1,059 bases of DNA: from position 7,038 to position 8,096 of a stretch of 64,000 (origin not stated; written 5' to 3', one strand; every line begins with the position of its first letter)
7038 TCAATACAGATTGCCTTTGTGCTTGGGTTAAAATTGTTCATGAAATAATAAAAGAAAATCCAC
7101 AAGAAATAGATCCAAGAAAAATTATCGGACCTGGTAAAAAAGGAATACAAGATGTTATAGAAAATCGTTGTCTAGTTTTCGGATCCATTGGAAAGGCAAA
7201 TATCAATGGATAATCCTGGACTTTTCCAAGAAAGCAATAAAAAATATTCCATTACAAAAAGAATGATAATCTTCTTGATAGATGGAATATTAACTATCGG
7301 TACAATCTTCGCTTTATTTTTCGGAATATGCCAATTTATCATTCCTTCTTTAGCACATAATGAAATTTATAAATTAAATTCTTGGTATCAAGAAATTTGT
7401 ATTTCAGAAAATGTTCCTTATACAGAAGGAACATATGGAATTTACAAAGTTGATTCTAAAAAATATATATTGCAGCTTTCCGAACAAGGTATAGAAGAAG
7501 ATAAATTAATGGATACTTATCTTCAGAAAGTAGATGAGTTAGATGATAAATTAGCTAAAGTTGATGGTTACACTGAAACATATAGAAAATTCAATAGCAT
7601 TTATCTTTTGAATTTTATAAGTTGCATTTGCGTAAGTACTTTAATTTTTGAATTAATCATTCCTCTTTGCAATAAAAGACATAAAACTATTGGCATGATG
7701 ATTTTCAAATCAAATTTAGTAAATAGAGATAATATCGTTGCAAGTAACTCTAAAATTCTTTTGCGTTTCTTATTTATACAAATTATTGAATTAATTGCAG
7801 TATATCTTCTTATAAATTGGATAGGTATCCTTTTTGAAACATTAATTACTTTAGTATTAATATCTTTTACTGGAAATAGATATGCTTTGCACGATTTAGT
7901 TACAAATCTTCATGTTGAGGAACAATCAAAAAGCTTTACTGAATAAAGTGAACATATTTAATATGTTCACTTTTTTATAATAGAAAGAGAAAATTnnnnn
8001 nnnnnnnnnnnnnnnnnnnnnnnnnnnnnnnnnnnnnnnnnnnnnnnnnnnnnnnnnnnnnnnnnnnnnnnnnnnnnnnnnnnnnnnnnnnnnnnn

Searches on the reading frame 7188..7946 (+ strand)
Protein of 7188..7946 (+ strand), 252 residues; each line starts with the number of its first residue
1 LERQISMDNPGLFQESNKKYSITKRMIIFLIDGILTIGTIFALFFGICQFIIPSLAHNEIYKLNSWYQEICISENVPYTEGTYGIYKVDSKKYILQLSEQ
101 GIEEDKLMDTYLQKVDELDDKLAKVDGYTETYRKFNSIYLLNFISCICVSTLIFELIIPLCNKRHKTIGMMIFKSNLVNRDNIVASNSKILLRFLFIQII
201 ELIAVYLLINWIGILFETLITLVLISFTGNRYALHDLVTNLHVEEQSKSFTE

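Call 53: search_protein_families(library=pfam, proteins=[window:7188-7946:+])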
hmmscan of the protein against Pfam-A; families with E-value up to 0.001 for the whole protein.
window:7188-7946:+ (252 aa): 1 family
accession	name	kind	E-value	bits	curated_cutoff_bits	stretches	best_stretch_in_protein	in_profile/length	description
PF06271.18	RDD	-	5.6e-06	27.1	24.1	1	21-239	3-136/137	RDD family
